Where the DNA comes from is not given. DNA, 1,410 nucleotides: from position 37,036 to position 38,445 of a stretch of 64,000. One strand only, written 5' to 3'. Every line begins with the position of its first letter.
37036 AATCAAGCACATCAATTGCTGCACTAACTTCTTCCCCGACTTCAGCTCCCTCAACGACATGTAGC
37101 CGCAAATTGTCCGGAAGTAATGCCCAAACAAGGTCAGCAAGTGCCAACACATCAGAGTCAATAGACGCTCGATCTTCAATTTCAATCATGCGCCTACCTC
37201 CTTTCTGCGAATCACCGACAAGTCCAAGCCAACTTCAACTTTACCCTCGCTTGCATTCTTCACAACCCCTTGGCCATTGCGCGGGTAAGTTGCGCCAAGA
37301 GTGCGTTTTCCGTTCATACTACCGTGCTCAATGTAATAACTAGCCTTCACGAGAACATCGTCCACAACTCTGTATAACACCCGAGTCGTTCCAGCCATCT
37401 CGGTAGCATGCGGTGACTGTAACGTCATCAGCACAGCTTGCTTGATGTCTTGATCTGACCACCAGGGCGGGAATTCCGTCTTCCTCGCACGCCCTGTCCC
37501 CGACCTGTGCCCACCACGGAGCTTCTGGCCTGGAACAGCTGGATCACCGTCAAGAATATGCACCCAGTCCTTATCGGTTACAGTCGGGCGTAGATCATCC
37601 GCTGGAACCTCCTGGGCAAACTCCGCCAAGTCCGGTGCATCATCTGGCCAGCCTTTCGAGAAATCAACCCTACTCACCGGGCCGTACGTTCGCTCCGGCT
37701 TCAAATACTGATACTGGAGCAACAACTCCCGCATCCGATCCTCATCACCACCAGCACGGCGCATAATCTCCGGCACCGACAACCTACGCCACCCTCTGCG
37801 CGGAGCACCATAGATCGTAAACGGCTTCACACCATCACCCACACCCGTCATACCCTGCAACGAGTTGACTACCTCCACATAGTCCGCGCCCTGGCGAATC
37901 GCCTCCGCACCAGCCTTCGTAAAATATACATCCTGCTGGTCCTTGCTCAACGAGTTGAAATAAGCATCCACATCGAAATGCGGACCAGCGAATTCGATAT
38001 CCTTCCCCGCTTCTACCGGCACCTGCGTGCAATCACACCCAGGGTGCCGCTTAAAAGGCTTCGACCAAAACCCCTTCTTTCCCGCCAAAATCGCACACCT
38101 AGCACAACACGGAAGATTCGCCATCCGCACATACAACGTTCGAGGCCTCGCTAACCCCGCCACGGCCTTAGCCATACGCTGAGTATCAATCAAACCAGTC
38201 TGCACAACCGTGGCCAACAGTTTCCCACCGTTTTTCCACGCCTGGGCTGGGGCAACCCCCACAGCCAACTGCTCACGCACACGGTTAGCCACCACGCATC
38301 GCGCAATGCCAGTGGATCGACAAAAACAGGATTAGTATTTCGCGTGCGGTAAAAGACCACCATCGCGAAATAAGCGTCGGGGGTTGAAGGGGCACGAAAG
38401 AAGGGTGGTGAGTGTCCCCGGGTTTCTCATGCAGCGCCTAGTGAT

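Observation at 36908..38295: Phage MuF protein carrying an EndoU-like RNase toxin domain, coupled to a small AT-rich candidate immunity gene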

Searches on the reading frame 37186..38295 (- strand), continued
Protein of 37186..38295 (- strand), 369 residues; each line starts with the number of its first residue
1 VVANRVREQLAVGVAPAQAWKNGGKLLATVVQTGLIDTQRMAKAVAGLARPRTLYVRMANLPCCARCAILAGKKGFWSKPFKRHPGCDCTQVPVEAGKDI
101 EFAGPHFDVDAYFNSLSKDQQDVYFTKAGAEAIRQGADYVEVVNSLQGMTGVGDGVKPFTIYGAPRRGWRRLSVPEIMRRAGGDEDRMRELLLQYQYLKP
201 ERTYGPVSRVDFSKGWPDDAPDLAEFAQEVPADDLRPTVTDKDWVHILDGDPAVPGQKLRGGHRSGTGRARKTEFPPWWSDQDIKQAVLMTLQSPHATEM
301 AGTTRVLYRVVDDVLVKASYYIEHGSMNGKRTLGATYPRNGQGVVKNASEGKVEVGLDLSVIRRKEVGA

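Call 51: find_related_loci(query=A1, collection=genome_contigs, flank=4000)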
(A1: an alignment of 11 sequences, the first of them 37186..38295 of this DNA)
Query A1 (369 aa) in genome_contigs; peptide patterns used: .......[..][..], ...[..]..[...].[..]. (x = any residue, [..] = any of these).
80 stretches matched a pattern; 53 encode a relative of the query (tblastn E <= 1e-3); 53 distinct loci.
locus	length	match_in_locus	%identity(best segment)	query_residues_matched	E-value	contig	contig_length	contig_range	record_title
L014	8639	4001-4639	57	2-199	1e-71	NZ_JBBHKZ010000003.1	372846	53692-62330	Corynebacterium sp. H113 Scaffold2_1, whole genome shotgun sequence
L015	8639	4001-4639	55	2-199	8e-68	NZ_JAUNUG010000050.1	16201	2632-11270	MAG: Corynebacterium sp. isolate S5R_St_18 NODE_932_length_16201_cov_10.936331, whole genome shotgun sequence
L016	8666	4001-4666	53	2-211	6e-66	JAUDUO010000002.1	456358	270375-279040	Staphylococcus chromogenes strain M79.2 contig02, whole genome shotgun sequence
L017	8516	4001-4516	48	48-202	1e-45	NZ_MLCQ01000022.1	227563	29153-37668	Corynebacterium sp. NML140438 NODE_3, whole genome shotgun sequence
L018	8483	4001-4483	46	7-168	6e-33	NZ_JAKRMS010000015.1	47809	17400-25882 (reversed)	Cellulomonas sp. ACRRI NODE_15_length_47809_cov_39.178074_pilon, whole genome shotgun sequence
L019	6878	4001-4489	40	6-169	4e-32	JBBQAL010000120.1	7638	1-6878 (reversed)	MAG: Candidatus Nanopelagicales bacterium isolate Co_metawrap_1463 Cmw_1463_k141_20811653_length_7638_cov_6.9968, whole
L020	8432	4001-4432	42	17-163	3e-31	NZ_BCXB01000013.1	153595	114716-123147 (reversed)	Rhodococcus marinonascens NBRC 14363, whole genome shotgun sequence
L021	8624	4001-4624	38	6-205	1e-30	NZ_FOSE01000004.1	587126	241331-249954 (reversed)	Cellulomonas sp. KH9, whole genome shotgun sequence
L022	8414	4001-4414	43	10-150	3e-30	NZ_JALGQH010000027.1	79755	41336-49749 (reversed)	Rhodococcus sp. ARC_M6 NODE_27_length_79755_cov_31.327887, whole genome shotgun sequence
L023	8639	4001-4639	38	4-198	2e-30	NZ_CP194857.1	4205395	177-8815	Sanguibacter sp. Z1732 chromosome, complete genome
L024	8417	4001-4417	44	9-150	3e-30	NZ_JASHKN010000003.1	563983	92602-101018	Rhodococcus sp. IEGM 1409 NODE_3_length_563983_cov_386.107413, whole genome shotgun sequence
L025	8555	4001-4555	39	32-198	6e-30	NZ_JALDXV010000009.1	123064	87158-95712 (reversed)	MAG: Glutamicibacter sp. isolate MCT-GLY-25 NODE_121_length_123064_cov_350.579185, whole genome shotgun sequence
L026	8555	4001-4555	39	32-198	6e-30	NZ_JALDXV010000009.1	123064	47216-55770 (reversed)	MAG: Glutamicibacter sp. isolate MCT-GLY-25 NODE_121_length_123064_cov_350.579185, whole genome shotgun sequence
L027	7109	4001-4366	51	26-149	4e-30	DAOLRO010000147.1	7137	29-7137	MAG TPA_asm: Phycicoccus sp. isolate AMR_MDS_4681 NODE_10167_length_7137_cov_8.518356, whole genome shotgun sequence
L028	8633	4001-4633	38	3-201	2e-29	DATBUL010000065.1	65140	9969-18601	MAG TPA_asm: Enteractinococcus sp. isolate SMAG_U7482 k141_106118, whole genome shotgun sequence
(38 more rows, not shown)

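Call 56: search_protein_families(library=pfam, proteins=[L002:4957-5256:+, L003:4639-4905:+, L004:4627-4908:+], max_evalue=5)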
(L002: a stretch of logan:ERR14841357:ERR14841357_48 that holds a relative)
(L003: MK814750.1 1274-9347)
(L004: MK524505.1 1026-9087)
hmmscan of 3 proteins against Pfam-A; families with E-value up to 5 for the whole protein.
L002:4957-5256:+ (99 aa): 0 families

L003:4639-4905:+ (88 aa): 0 families

L004:4627-4908:+ (93 aa): 0 families

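Call 87: search_protein_families(library=padloc, proteins=[window:37186-38295:-], max_evalue=0.1)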
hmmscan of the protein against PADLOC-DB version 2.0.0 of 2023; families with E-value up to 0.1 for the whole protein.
window:37186-38295:- (369 aa): 0 families

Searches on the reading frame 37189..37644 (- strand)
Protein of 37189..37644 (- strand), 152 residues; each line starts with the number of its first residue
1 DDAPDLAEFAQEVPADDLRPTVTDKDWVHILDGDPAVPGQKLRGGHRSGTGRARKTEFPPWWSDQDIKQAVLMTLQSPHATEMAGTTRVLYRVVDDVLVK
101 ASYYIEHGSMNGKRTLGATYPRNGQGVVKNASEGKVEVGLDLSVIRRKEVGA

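Call 11: find_homologous_proteins(query=window:37189-37644:-, max_evalue=0.01)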
Query seq(152 aa) (152 aa): 5 proteins with E <= 0.01 among 19 candidates.
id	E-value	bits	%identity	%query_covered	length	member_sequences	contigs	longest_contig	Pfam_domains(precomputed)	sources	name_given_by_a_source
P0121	7.6e-18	83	64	49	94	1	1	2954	-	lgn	-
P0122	7.8e-6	44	64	22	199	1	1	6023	PF14436.12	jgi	jgi:Bacterial EndoU nuclease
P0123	7.5e-5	41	58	22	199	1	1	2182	PF14436.12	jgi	jgi:hypothetical protein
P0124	1.7e-4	40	61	22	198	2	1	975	PF14436.12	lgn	-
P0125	2.0e-3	36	38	70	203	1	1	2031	PF14436.12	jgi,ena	jgi:hypothetical protein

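Call 28: search_protein_families(library=pfam, alignment_id=A3, max_evalue=0.1)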
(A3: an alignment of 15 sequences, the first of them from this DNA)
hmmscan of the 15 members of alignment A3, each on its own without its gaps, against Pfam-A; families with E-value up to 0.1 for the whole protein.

A. member 1, seq(149 aa): 1 family
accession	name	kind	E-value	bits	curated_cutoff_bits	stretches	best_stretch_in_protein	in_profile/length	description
PF14436.11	EndoU_bacteria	-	0.004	18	25.3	0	48-109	64-110/129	Bacterial EndoU nuclease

B. families by the number of members that match (of 15 scanned): 2 families
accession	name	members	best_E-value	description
PF14436.11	EndoU_bacteria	11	3.2e-13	Bacterial EndoU nuclease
PF13783.11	DUF4177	1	0.096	Domain of unknown function (DUF4177)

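Call 29: search_solved_structures(query=A3, max_evalue=10, show_alignments=3)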
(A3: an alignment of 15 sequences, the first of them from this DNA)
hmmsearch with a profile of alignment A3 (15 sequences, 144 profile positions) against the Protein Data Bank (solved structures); distinct sequences matched with E-value up to 10: 0.

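Call 36: predict_structure(alignment_id=A3)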
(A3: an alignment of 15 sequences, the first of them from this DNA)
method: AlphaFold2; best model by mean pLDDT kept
length: 149 residues; sequences in the alignment: 15
mean_pLDDT: 85.1   pTM: 0.82
mean pLDDT of the five models: 85.1, 84.6, 83.2, 82.3, 82.0
residues with pLDDT >= 90: 78; 70-90: 47; 50-70: 19; < 50: 5
segments of 3 or more residues with pLDDT < 50: 145-149
pLDDT, mean of each block of 10 residues (from residue 1): 57 77 94 83 93 96 97 89 90 95 74 94 93 90 52
secondary structure, 60 per line:
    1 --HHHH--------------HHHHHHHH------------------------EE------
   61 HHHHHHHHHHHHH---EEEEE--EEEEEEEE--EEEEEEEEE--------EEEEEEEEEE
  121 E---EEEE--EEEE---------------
elements in order: H3-6 H21-28 H61-73 E77-81 E84-91 E94-102 E111-121 E125-128 E131-134

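Call 39: fold_search(model_id=the predicted structure, library=pdb)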
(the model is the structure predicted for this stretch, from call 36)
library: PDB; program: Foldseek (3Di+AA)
matches with E <= 10: 741; with E <= 0.001: 0
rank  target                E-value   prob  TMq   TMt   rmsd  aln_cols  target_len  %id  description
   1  8s0i_B                8.5e-02  0.38  0.18  0.07   4.0        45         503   16  A fragment-based inhibitor of SHP2 (released 2024-03-20)
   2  6ybt_1                9.1e-02  0.66  0.24  0.07   7.7        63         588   19  Structure of a human 48S translational initiation complex - eIF3bgi (released 2020-09-16)
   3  8rzy_B                1.1e-01  0.13  0.19  0.07  11.2       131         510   13  A fragment-based inhibitor of SHP2 (released 2024-03-20)
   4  7r7d_B                1.2e-01  0.35  0.19  0.07   3.9        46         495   15  Structure of human SHP2 in complex with compound 22 (released 2021-10-27)
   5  6cmp_B                1.2e-01  0.33  0.18  0.07   4.0        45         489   16  Closed structure of inactive SHP2 mutant C459E (released 2018-11-14)
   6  4ohl_A                1.2e-01  0.18  0.17  0.07   4.7        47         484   17  LEOPARD Syndrome-Associated SHP2/T468M mutant (released 2014-09-24)
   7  8s0h_B                1.2e-01  0.33  0.18  0.07   4.0        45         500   16  A fragment-based inhibitor of SHP2 (released 2024-03-20)
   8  8t8q_B                1.3e-01  0.35  0.19  0.07   3.9        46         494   15  Identification of GDC-1971 (RLY-1971), a SHP2 inhibitor designed for the treatment of solid tumors (released 2023-10-11)
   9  3b7o                  1.3e-01  0.33  0.18  0.11   4.0        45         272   16  Crystal structure of the human tyrosine phosphatase SHP2 (PTPN11) with an accessible active site (released 2007-11-13)
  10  4nwg_B                1.3e-01  0.33  0.19  0.07   4.0        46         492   15  Crystal structure of the tyrosine phosphatase SHP-2 with E139D mutation (released 2014-12-10)
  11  6cmp_A                1.3e-01  0.33  0.18  0.07   4.0        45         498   16  Closed structure of inactive SHP2 mutant C459E (released 2018-11-14)
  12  8rzw_A                1.3e-01  0.33  0.18  0.07   3.9        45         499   16  A fragment-based inhibitor of SHP2 (released 2024-03-20)
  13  8s0p_B                1.3e-01  0.33  0.18  0.07   4.0        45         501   16  A fragment-based inhibitor of SHP2 (released 2024-03-20)
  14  8s0i_A                1.3e-01  0.33  0.18  0.07   4.0        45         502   16  A fragment-based inhibitor of SHP2 (released 2024-03-20)
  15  5ehp_B                1.3e-01  0.30  0.18  0.07   4.0        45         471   16  Non-receptor Protein Tyrosine Phosphatase SHP2 in Complex with Allosteric Inhibitor SHP836 (released 2016-07-06)
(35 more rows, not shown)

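Call 40: search_protein_families(library=pfam, proteins=[P0122, P0125], max_evalue=0.1)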
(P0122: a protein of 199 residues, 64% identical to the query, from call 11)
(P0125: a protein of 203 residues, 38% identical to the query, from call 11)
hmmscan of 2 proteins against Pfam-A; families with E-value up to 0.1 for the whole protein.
P0122 (199 aa): 1 family
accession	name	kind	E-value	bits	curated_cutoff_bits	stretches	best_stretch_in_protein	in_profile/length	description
PF14436.11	EndoU_bacteria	-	1.4e-12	48.5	25.3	1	118-185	64-128/129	Bacterial EndoU nuclease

P0125 (203 aa): 1 family
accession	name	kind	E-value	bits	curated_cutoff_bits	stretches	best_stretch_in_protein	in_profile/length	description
PF14436.11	EndoU_bacteria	-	2e-08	35.1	25.3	1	118-189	61-127/129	Bacterial EndoU nuclease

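Call 43: fold_search(model_id=the predicted structure, library=viral)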
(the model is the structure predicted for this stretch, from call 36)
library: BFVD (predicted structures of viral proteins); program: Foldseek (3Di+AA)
matches with E <= 10: 1286; with E <= 0.001: 0
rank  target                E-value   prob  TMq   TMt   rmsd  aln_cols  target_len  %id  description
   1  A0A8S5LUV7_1          1.8e-02  0.91  0.36  0.08   9.0       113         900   12  Crystallin beta/gamma motif-containing protein [Podoviridae sp. ctrub15]
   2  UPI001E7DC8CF         3.8e-02  0.82  0.28  0.26   4.5        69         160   17  (no name look-up for this kind of identifier)
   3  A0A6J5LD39            9.0e-02  0.96  0.30  0.12   3.0        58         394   14  Uncharacterized protein [uncultured Caudovirales phage]
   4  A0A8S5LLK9            1.2e-01  0.09  0.22  0.07  22.4       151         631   10  Uncharacterized protein [Siphoviridae sp. ctKcB20]
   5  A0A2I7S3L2            1.5e-01  0.51  0.23  0.23   9.3        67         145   16  (no name in the UniProt tables at hand)
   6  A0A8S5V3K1            1.6e-01  0.63  0.23  0.30   3.4        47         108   15  Uncharacterized protein [Myoviridae sp. ctk6V34]
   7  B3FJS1                1.7e-01  0.63  0.25  0.31   7.5        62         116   11  Uncharacterized protein [Pseudomonas phage 201phi2-1]
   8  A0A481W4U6            2.0e-01  0.28  0.21  0.20  11.3        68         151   12  Uncharacterized protein [Pseudomonas phage Psa21]
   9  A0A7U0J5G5            2.1e-01  0.82  0.25  0.36   7.1        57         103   10  (no name in the UniProt tables at hand)
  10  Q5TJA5                2.3e-01  0.33  0.22  0.36   9.9        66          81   12  Uncharacterized protein [Sulfolobus islandicus rod-shaped virus 1]
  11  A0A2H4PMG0            2.3e-01  0.10  0.20  0.08  14.9       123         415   10  Viral extrusion protein [Ralstonia phage RSIBR1]
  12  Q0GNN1                2.4e-01  0.44  0.23  0.07   7.7        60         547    5  Kelch repeat and BTB domain-containing protein 2 [Horsepox virus]
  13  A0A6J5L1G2            2.4e-01  0.25  0.23  0.30   7.9        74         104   11  Uncharacterized protein [uncultured Caudovirales phage]
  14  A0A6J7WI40            2.7e-01  0.77  0.24  0.51   3.1        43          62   12  Uncharacterized protein [uncultured Caudovirales phage]
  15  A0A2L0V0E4            2.7e-01  0.54  0.19  0.11   5.1        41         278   17  Uncharacterized protein [Agrobacterium phage Atu_ph07]
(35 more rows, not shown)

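Call 83: search_solved_structures(query=P0122, max_evalue=10, show_alignments=2)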
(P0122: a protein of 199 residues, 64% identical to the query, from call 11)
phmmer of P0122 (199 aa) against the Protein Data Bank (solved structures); distinct sequences matched with E-value up to 10: 5.
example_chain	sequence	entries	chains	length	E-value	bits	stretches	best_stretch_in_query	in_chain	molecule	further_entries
7ong_A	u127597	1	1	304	0.0005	23.1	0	147-171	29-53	SAKe6BE-L1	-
7on7_A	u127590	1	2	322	0.00061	22.8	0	147-189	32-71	SAKe6BE-L2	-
7onh_A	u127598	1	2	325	0.0038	20.2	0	147-189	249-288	SAKe6BE-L3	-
7onc_A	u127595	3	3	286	0.011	18.7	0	147-172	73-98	SAKe6BE | S6BE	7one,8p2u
7op4_A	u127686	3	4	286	0.72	12.8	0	147-172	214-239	SAKe6BE-3HH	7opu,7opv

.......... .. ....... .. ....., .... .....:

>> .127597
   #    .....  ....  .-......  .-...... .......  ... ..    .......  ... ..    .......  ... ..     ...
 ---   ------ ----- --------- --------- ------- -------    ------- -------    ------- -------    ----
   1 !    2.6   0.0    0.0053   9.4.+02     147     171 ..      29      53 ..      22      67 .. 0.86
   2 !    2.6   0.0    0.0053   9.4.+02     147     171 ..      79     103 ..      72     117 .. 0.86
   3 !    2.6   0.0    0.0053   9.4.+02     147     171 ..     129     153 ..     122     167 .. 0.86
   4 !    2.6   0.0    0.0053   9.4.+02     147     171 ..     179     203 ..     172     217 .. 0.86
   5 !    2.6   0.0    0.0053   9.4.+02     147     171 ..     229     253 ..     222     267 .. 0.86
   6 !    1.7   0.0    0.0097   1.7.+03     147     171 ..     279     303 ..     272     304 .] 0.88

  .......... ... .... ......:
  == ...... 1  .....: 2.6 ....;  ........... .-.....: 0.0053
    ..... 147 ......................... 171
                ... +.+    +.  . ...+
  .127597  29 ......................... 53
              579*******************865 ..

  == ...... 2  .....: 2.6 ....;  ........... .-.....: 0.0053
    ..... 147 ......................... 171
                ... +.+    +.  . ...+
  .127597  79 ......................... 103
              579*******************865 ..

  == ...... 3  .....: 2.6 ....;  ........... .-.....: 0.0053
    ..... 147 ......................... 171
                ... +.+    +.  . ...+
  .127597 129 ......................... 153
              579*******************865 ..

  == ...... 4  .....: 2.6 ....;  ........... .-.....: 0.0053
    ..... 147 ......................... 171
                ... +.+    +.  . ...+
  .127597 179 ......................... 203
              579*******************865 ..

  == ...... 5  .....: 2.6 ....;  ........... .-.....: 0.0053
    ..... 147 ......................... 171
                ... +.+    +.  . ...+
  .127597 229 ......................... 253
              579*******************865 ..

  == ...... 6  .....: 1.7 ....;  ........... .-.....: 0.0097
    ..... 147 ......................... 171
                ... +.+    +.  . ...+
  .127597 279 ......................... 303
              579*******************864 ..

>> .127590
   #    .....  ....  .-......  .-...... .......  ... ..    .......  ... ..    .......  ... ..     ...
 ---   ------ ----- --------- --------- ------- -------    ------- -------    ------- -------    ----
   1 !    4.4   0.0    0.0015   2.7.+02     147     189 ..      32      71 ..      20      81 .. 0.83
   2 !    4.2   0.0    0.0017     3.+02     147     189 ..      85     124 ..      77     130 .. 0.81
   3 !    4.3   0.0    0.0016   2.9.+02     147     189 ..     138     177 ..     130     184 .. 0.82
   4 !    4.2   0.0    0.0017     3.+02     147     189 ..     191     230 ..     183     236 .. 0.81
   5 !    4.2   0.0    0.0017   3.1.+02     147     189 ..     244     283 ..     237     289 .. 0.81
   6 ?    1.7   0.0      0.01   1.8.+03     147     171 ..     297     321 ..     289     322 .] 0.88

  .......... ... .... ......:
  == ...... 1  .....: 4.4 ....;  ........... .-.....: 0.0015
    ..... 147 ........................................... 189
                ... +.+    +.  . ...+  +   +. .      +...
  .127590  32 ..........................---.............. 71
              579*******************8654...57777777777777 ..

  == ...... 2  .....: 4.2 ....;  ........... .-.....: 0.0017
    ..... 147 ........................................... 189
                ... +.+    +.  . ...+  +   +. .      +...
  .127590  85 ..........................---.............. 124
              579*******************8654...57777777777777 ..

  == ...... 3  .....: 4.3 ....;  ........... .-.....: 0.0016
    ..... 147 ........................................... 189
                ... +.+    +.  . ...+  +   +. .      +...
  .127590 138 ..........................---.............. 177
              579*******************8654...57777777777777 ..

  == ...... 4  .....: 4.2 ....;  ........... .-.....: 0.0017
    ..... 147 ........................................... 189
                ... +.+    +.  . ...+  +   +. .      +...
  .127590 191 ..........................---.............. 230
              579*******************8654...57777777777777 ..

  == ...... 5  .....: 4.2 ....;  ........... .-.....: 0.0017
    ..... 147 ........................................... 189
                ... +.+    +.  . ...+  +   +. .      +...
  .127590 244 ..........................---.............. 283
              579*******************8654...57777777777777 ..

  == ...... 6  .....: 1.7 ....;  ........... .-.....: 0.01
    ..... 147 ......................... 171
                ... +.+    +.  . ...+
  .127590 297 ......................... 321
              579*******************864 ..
